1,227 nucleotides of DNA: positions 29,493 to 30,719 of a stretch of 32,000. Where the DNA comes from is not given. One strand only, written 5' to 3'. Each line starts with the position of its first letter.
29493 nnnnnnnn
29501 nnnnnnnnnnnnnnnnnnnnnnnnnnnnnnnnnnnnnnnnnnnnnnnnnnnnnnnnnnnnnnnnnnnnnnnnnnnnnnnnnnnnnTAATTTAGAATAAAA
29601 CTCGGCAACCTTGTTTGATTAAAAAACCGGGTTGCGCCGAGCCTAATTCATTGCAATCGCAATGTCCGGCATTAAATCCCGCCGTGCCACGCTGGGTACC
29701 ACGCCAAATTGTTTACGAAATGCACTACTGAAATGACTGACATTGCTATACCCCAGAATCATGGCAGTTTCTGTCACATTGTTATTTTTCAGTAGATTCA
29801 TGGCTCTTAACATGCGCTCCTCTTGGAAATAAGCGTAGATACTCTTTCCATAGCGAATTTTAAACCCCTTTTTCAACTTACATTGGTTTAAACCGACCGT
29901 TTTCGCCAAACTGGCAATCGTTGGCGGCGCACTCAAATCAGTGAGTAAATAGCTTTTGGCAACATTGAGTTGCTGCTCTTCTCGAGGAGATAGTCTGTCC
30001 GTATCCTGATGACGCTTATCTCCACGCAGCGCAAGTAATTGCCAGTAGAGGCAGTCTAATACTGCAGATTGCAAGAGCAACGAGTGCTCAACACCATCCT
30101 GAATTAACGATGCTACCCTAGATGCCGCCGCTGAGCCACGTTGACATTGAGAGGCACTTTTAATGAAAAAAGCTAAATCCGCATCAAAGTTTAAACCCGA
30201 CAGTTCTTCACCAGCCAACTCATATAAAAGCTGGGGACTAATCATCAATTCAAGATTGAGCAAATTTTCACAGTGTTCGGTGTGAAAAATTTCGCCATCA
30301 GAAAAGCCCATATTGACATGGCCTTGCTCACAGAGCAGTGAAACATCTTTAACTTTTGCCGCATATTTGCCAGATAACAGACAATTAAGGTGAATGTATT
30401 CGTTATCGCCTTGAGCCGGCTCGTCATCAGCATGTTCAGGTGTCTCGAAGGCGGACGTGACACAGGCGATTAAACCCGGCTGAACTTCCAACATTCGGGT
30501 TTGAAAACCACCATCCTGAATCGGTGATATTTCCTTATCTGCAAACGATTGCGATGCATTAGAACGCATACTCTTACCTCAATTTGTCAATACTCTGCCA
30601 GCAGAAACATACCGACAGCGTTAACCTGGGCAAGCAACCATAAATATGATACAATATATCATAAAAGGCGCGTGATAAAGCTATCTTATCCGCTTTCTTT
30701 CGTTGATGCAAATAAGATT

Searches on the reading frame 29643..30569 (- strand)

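Call 6: search_protein_families(library=pfam, proteins=[window:29643-30569:-])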
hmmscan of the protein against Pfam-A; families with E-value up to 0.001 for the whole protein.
window:29643-30569:- (308 aa): 2 families
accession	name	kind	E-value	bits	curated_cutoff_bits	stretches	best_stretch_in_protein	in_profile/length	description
PF12833.13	HTH_18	-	6.4e-18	65.3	33.6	1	221-297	1-79/80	Helix-turn-helix domain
PF00165.29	HTH_AraC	-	4.1e-07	30.4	26.6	1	259-290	5-35/42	Bacterial regulatory helix-turn-helix proteins, AraC family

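Call 52: search_protein_families(library=ncbifam, proteins=[window:29643-30569:-], max_evalue=0.00001)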
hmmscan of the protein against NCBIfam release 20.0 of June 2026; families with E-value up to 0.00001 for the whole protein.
window:29643-30569:- (308 aa): 13 families
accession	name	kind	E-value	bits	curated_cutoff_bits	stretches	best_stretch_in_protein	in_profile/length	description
TIGR04094.1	adjacent_YSIRK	equivalog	1.5e-12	47.2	200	1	207-292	293-379/383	YSIRK-targeted surface antigen transcriptional regulator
NF007860.0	PRK10572.1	equivalog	6.9e-12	44.8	208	1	188-298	172-284/292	arabinose operon transcriptional regulator AraC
NF006902.0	PRK09393.1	equivalog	1.2e-10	41.1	425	1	193-299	213-322/327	transcriptional regulator FtrA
NF010028.0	PRK13503.1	equivalog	8.2e-09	35.3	288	1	162-298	137-272/278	HTH-type transcriptional activator RhaS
NF041686.2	ant_diox_reg_AndR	equivalog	1.5e-08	34.6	350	1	58-295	80-317/321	anthranilate 1,2-dioxygenase regulatory protein AndR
NF010026.0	PRK13501.1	equivalog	3.8e-08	32.8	363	1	165-298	142-277/290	HTH-type transcriptional activator RhaR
NF047788.1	TransRegPocR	equivalog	4.7e-08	32.6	500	1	188-298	178-290/296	transcriptional regulator PocR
NF049932.1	TranspRegBtr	equivalog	9.9e-08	30.9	900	1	202-295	167-262/531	bacillibactin transport transcriptional regulator Btr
NF007243.0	PRK09685.1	equivalog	1e-07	31.7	199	1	189-298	188-301/303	transcriptional regulator FeaR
NF047455.1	TF_Staph_AryK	equivalog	2e-07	29.7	850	1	149-298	110-258/759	transcriptional regulator AryK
NF052371.1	TransRegGbdRPseu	equivalog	2.8e-07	29.9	480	1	160-297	186-325/365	choline metabolism transcriptional regulator GbdR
NF049968.1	QhpR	equivalog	6.2e-07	28.8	250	1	218-295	205-283/284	AraC-like transcriptional regulator QhpR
NF007584.0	PRK10219.1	equivalog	7.9e-07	29.4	174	1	208-297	14-105/107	superoxide response transcriptional regulator SoxS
